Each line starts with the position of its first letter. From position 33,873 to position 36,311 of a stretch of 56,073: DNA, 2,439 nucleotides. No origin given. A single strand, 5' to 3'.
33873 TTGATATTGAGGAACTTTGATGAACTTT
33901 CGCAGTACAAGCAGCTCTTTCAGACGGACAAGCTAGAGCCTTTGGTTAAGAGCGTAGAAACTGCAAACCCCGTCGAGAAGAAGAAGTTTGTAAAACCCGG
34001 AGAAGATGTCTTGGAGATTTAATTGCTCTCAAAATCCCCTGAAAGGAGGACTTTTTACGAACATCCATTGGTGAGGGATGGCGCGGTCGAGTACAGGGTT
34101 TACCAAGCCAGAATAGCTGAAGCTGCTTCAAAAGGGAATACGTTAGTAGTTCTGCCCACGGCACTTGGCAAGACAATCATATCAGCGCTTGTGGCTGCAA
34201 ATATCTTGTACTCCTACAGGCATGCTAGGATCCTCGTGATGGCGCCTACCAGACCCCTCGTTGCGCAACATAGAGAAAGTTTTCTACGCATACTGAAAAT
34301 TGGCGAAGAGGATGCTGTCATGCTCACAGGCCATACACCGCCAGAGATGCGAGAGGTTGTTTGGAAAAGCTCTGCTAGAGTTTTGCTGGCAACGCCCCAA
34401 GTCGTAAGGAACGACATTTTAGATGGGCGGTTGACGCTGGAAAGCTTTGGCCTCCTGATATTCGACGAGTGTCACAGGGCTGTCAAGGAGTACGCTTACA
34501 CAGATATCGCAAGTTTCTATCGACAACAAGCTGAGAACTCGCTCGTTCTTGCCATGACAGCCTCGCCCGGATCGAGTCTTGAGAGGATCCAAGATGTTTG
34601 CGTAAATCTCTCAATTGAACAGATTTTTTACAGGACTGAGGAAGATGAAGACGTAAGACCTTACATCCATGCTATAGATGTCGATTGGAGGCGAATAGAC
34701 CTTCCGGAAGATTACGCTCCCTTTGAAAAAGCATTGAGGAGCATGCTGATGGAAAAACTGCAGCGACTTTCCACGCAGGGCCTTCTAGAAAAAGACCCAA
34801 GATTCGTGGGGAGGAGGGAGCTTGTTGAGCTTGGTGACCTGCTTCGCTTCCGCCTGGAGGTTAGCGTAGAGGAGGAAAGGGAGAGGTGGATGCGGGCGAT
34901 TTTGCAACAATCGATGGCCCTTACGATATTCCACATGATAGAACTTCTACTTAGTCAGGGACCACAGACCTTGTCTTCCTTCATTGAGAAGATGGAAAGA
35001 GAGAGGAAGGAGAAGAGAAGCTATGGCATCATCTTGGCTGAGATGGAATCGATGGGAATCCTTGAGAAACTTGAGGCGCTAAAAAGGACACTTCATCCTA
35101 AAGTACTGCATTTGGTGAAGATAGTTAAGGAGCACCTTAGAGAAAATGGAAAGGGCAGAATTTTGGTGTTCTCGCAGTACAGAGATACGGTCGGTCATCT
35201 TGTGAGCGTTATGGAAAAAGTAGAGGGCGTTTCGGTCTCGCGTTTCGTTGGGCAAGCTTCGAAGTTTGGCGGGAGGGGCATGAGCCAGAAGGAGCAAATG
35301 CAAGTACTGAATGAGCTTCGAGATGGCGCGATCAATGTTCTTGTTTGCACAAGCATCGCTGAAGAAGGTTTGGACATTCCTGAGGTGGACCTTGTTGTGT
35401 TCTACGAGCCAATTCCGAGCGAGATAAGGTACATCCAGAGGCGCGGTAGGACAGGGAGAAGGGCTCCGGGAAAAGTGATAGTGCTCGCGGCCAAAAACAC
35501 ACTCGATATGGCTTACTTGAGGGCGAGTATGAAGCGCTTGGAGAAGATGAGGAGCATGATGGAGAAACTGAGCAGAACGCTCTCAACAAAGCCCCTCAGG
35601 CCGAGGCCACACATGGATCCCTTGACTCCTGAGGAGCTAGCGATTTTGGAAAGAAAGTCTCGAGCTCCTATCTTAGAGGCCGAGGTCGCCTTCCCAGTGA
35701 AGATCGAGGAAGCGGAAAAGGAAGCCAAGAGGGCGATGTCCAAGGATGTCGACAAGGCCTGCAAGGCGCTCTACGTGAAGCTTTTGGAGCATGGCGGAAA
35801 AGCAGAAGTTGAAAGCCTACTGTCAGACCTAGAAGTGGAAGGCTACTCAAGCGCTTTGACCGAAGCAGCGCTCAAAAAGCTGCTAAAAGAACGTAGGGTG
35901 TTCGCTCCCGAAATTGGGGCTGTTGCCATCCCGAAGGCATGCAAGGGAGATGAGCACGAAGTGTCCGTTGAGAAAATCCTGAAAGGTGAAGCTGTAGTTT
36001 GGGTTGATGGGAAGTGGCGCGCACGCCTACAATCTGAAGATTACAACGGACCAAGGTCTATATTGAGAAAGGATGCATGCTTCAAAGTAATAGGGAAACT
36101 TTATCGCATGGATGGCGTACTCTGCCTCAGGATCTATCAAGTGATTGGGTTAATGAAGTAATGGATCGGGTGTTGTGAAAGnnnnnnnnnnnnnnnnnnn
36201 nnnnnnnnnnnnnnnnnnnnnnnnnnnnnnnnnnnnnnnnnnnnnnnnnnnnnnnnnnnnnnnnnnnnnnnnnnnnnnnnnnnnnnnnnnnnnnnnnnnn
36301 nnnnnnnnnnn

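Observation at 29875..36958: NurA(wHTH)-HerA-orf114-Hef-like helicase-FeS protein module lacking Mre11/Rad50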

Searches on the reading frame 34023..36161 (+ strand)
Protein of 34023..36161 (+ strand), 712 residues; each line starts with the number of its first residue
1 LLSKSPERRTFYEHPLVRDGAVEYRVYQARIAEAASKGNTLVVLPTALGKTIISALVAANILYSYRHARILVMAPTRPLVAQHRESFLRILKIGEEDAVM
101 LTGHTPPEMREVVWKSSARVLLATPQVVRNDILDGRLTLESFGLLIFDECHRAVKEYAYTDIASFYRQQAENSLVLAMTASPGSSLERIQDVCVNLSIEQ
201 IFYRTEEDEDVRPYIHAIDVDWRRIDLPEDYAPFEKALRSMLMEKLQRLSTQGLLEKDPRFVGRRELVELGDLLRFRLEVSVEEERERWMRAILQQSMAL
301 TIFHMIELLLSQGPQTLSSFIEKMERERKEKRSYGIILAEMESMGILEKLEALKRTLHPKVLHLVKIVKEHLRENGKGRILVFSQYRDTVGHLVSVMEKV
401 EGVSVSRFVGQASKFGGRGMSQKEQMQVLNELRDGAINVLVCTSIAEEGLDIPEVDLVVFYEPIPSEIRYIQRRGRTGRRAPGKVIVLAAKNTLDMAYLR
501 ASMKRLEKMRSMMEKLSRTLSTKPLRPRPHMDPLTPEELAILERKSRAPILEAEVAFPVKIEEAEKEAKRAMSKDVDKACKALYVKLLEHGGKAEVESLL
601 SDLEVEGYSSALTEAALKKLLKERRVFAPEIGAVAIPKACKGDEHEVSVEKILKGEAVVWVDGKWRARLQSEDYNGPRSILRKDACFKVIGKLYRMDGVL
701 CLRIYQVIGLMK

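Call 3: search_protein_families(library=pfam, proteins=[window:34023-36161:+], max_evalue=0.01)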
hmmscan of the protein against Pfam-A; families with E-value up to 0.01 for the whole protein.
window:34023-36161:+ (712 aa): 6 families
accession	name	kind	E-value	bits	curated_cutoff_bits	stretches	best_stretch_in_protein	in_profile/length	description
PF00271.37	Helicase_C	-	1e-26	93.8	23.5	1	366-480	4-109/110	Helicase conserved C-terminal domain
PF00270.35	DEAD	-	3e-22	79.5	26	1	27-188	3-166/167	DEAD/DEAH box helicase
PF04851.21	ResIII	-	5.5e-18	65.9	22.5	1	28-182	8-162/164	Type III restriction enzyme, res subunit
PF21210.2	RNA_helicase_helical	-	6.1e-09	36.4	27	1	239-332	1-90/108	Putative ATP-dependent RNA helicase, helical bundle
PF18766.7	SWI2_SNF2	-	0.00047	20.3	26.7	1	47-183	28-156/221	SWI2/SNF2 ATPase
PF22590.2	Cas3-like_C_2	-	0.0037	18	27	1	421-480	45-104/106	CRISPR-associated nuclease/helicase Cas3, C-terminal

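Call 4: search_protein_families(library=ncbifam, proteins=[window:34023-36161:+], max_evalue=0.01)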
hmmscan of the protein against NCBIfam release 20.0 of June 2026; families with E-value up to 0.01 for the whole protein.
window:34023-36161:+ (712 aa): 44 families (the best 25 are shown)
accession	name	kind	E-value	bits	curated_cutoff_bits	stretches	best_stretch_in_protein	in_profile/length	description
NF010337.0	PRK13766.1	equivalog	2.9e-176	587.9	610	1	10-543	3-526/781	Hef nuclease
NF008394.0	PRK11192.1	equivalog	4.9e-24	85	507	2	363-500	233-360/441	ATP-dependent RNA helicase SrmB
NF008744.0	PRK11776.1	equivalog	6.7e-18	64.5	524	2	367-497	232-354/460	ATP-dependent RNA helicase DbpA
NF053631.1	RNA_helic_CshA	equivalog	2.4e-17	63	646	2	420-505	271-355/434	degradosome RNA helicase CshA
TIGR03817.1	DECH_helic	hypoth_equivalog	2.7e-15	55.7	874.1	2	20-152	33-168/742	helicase/secretion neighborhood putative DEAH-box helicase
TIGR00643.1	recG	equivalog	2e-13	49.9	659.4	2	420-512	492-580/629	ATP-dependent DNA helicase RecG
NF002340.1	PRK01297.1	equivalog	6.7e-13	48.2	564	1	366-488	238-352/372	ATP-dependent RNA helicase RhlB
NF003419.0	PRK04837.1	equivalog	1.1e-12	47.4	588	1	420-491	290-362/424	ATP-dependent RNA helicase RhlB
NF007882.0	PRK10590.1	equivalog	1.2e-12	47.6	743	1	378-488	246-348/456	ATP-dependent RNA helicase RhlE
NF008642.0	PRK11634.1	equivalog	1.2e-12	47.1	989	1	419-482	278-341/628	DEAD/DEAH family ATP-dependent RNA helicase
NF053711.1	RNA_heli_RhlE1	exception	3.7e-12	45.7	750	1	371-493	238-352/434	RNA helicase RhlE1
NF008168.0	PRK10917.2-2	equivalog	4.9e-12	45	718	2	420-511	621-709/795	ATP-dependent DNA helicase RecG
NF053632.1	heli_RadD_YejH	equivalog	6.6e-12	44.5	720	2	37-182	22-151/573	DNA repair helicase RadD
NF008165.0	PRK10917.1-3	equivalog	8.6e-12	44.3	711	2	49-182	297-422/692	ATP-dependent DNA helicase RecG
NF008166.0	PRK10917.1-4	equivalog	1.5e-11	43.1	864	2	420-510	539-626/705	ATP-dependent DNA helicase RecG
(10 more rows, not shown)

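Call 5: search_protein_families(library=padloc, proteins=[window:34023-36161:+], max_evalue=0.01)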
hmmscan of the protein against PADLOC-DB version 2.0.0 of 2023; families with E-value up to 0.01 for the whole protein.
window:34023-36161:+ (712 aa): 62 families (the best 25 are shown)
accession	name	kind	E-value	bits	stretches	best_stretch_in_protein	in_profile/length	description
PDLC02707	PbeA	-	7e-20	69.2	2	335-485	488-622/672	PbeA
PDLC03658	mREase_IV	-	9.9e-14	48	2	427-487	492-552/953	Type IV methyl-directed restriction enzyme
PDLC02623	DrmD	-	3e-12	43.2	1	329-521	484-668/1040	DrmD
PDLC02704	PbeA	-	2.3e-11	40.9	1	360-485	515-636/682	PbeA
PDLC03928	PsyrT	-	7.9e-11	39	1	419-522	274-382/689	-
PDLC02706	PbeA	-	2.1e-10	37.9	1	422-486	601-665/722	PbeA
PDLC02503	BrxHI|BrxHII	-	2.4e-10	37.4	1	376-482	248-344/698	BrxHI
PDLC00659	HmaA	-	4.7e-10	35.9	2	374-481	509-611/1176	SNF2 helicase / DEAD-box helicase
PDLC03659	mREase_IV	-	7e-10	35.4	1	420-519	493-588/945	Type IV methyl-directed restriction enzyme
PDLC00938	Cas3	-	1.2e-08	32.6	1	421-513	264-355/358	CRISPR-associated helicase Cas3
PDLC03960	SngC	-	1.3e-08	32.1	1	428-542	308-427/720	-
PDLC00036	DruE3|DruE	-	1.3e-08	30.4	1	427-489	1040-1102/2023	SNF2 family N-terminal domain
PDLC02870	DpdF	-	1.5e-08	31.6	1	381-504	230-344/534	DpdF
PDLC02705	PbeA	-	1.8e-08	31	1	374-482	522-622/691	PbeA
PDLC00035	DruE3|DruE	-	2.1e-08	30.3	1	431-489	1054-1112/1460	SNF2 family N-terminal domain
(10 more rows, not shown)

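Call 20: find_homologous_proteins(query=window:34023-36161:+)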
Query window:34023-36161:+ (712 aa): 7666 proteins with E <= 0.001 among 8000 candidates; the best 120 are listed.
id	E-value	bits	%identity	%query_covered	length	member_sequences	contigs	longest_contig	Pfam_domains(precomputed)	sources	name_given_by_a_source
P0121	0.0e+0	1550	100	100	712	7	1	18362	PF00270.36,PF21210.4,PF00271.38,PF04851.22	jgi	-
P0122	0.0e+0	1161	73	100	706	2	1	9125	PF00270.36,PF21210.4,PF00271.38,PF04851.22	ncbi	ncbi:MAG: helicase-related protein [Thermoproteota archaeon]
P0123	0.0e+0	1153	72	100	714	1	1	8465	PF00270.36,PF21210.4,PF00271.38,PF04851.22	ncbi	ncbi:MAG: helicase-related protein [Thermoproteota archaeon]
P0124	0.0e+0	1083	69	100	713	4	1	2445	PF00270.36,PF21210.4,PF00271.38,PF04851.22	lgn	-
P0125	0.0e+0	1038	68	99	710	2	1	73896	PF00270.36,PF21210.4,PF00271.38,PF04851.22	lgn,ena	-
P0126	0.0e+0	1035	67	100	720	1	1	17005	PF00270.36,PF21210.4,PF00271.38,PF04851.22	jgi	-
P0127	0.0e+0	1021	66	100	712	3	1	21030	PF00270.36,PF21210.4,PF00271.38,PF04851.22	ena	-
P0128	3.7e-298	1009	65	100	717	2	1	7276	PF00270.36,PF00271.38,PF04851.22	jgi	-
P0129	2.6e-292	989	68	94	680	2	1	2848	PF00270.36,PF21210.4,PF00271.38,PF04851.22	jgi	-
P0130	2.9e-231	788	53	99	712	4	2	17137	PF00270.36,PF21210.4,PF00271.38,PF04851.22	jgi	-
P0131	3.3e-225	768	53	98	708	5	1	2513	PF00270.36,PF21210.4,PF00271.38,PF04851.22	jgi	-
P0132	1.2e-224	766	53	98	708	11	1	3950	PF00270.36,PF21210.4,PF00271.38,PF04851.22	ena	-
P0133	7.9e-224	763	52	98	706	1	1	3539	PF00270.36,PF21210.4,PF00271.38,PF04851.22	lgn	-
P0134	2.9e-223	761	52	98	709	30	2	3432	PF00270.36,PF21210.4,PF00271.38,PF04851.22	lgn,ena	-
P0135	4.4e-223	761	52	98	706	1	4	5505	PF00270.36,PF21210.4,PF00271.38,PF04851.22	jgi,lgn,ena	-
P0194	1.1e-215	736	50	99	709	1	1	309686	PF00270.36,PF21210.4,PF00271.38,PF04851.22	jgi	jgi:Fanconi anemia group M protein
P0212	5.1e-214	731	48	100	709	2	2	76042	PF00270.36,PF21210.4,PF00271.38,PF04851.22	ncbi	-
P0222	3.1e-213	728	51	98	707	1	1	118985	PF00270.36,PF21210.4,PF00271.38,PF04851.22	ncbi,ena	-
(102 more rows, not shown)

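Call 21: find_encoding_contigs(protein=P0194, flank=6000, max_places=1)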
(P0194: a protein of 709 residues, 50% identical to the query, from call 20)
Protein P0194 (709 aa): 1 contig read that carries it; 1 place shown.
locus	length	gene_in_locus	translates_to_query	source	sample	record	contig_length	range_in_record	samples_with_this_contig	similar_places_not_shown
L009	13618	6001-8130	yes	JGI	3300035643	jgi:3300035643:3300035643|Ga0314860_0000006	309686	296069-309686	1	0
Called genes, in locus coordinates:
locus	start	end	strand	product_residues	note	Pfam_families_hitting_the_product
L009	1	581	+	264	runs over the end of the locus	PF08843:AbiEii (faint)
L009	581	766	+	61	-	-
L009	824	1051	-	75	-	-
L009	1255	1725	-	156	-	PF00583:Acetyltransf_1, PF13673:Acetyltransf_10, PF23209:IDM1_C (weak), PF13508:Acetyltransf_7, PF08445:FR47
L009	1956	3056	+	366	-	PF14520:HHH_5 (weak), PF00154:RecA_N, PF08423:Rad51, PF13481:AAA_25 (weak), PF06745:ATPase (weak)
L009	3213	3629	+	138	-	PF01230:HIT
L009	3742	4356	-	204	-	PF01841:Transglut_core (weak)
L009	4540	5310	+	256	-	PF01596:Methyltransf_3 (weak), PF02475:TRM5-TYW2_MTfase, PF01209:Ubie_methyltran, PF02353:CMAS (weak), PF05175:MTS, PF13847:Methyltransf_31, PF08241:Methyltransf_11, PF13649:Methyltransf_25, +5 more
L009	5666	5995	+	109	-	-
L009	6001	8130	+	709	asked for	PF00270:DEAD, PF04851:ResIII, PF21210:RNA_helicase_helical, PF00271:Helicase_C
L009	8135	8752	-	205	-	PF00571:CBS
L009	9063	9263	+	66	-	PF20095:DUF6485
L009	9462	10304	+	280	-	PF00571:CBS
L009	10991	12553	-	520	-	PF04055:Radical_SAM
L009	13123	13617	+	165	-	?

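Call 22: find_encoding_contigs(protein=P0222, flank=6000, max_places=1)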
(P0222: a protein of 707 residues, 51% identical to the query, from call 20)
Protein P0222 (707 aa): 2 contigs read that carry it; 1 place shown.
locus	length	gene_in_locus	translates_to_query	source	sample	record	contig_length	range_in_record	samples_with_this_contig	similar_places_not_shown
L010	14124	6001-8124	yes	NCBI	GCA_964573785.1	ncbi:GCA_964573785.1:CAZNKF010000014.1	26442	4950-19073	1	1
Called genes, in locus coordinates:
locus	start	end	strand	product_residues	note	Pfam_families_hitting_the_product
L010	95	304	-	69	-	-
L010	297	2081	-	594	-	-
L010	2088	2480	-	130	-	-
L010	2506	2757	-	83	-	-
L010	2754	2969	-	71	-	-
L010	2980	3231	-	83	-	-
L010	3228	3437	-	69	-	-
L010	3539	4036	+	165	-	-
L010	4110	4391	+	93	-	-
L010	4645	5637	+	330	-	PF14520:HHH_5, PF00154:RecA_N (weak), PF08423:Rad51, PF13481:AAA_25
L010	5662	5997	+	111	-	-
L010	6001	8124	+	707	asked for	PF00270:DEAD, PF04851:ResIII, PF21210:RNA_helicase_helical, PF00271:Helicase_C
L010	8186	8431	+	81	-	-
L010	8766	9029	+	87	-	PF25213:HVO_A0261_N, PF12840:HTH_20 (weak), PF01022:HTH_5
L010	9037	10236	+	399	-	PF01702:TGT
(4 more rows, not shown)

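Call 23: find_encoding_contigs(protein=P0212, flank=6000, max_places=1)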
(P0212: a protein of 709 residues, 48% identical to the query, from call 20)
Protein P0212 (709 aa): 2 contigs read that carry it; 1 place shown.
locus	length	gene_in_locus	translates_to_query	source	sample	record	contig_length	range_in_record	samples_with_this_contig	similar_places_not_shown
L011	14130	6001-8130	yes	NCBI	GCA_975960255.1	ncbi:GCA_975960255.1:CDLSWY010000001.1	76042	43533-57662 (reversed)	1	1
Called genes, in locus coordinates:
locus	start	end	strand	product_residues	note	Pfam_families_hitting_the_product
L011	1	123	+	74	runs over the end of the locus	-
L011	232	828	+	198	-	PF03167:UDG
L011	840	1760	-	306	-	PF01916:DS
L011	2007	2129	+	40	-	-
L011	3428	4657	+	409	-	PF00083:Sugar_tr, PF06779:MFS_4, PF07690:MFS_1, PF12832:MFS_1_like (faint), PF07690:MFS_1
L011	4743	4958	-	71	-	-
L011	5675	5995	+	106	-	-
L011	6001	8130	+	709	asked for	PF00270:DEAD, PF04851:ResIII, PF21210:RNA_helicase_helical, PF00271:Helicase_C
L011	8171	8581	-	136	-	PF04191:PEMT (weak), PF04140:ICMT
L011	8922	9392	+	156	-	PF01047:MarR (weak), PF01325:Fe_dep_repress, PF00392:GntR, PF02742:Fe_dep_repr_C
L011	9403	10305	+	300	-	PF03773:ArsP_1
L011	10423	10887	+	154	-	-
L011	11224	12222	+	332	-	-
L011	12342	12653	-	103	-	PF22277:EncFtn-like (weak), PF02915:Rubrerythrin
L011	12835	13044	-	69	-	-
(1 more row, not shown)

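Call 26: search_solved_structures(query=window:34023-36161:+, max_evalue=1e-10)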
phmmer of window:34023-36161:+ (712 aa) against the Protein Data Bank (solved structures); distinct sequences matched with E-value up to 1e-10: 70 (the best 60 are shown).
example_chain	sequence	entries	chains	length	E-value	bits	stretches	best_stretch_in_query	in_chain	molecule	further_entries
1wp9_A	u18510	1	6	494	2.4e-122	412.7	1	18-508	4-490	ATP-dependent RNA helicase, putative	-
9el5_A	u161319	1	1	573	4e-66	227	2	24-321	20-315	Fanconi anemia group M protein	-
5jaj_A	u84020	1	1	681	2.2e-36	128.7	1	20-526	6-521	LGP2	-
5jb2_A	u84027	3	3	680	2.4e-36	128.6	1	20-526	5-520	LGP2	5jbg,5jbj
9tel_A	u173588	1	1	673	9.3e-36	126.6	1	30-526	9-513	RNA helicase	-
4a2p_A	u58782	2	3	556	9.9e-28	100.1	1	24-517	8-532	RETINOIC ACID INDUCIBLE PROTEIN I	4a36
9tkv_A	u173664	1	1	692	2.3e-27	98.9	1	24-517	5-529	RNA helicase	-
4a2q_A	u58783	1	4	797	2.9e-27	98.6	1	24-517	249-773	RETINOIC ACID INDUCIBLE PROTEIN I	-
9lou_A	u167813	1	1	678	3.5e-27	98.3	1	358-485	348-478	ATP-dependent RNA helicase DHX58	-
9lov_A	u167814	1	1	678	3.6e-27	98.3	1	358-485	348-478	ATP-dependent RNA helicase DHX58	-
4a2w_A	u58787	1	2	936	5.4e-27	97.7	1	24-517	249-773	RETINOIC ACID INDUCIBLE PROTEIN I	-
9tl1_A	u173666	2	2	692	6.1e-27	97.5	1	24-517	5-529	RNA helicase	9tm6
9mw6_A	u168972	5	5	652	8.9e-25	90.3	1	25-183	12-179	AncD1D2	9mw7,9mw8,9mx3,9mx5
4gl2_A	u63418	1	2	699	1.1e-24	90.1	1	367-491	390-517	Interferon-induced helicase C domain-containing protein 1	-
9lov_B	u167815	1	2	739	1.7e-24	89.4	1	367-491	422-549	Interferon-induced helicase C domain-containing protein 1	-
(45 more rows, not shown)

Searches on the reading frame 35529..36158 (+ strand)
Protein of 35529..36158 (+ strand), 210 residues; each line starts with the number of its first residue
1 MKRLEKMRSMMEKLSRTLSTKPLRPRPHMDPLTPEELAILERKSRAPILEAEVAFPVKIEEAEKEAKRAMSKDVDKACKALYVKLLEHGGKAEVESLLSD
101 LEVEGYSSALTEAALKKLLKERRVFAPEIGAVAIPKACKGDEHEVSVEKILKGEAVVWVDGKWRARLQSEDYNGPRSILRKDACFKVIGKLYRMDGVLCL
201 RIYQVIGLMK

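Call 56: search_protein_families(library=pfam, proteins=[window:35529-36158:+], max_evalue=10)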
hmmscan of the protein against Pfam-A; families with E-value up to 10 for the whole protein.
seq(210 aa): 0 families

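Call 89: search_solved_structures(query=A4, max_evalue=10, show_alignments=2)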
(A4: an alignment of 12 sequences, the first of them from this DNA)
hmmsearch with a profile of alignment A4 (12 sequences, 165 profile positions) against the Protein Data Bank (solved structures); distinct sequences matched with E-value up to 10: 1.
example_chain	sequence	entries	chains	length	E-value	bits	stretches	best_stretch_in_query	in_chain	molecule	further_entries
1ft9_A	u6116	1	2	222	1.6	11.9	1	56-92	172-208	CARBON MONOXIDE OXIDATION SYSTEM TRANSCRIPTION REGULATOR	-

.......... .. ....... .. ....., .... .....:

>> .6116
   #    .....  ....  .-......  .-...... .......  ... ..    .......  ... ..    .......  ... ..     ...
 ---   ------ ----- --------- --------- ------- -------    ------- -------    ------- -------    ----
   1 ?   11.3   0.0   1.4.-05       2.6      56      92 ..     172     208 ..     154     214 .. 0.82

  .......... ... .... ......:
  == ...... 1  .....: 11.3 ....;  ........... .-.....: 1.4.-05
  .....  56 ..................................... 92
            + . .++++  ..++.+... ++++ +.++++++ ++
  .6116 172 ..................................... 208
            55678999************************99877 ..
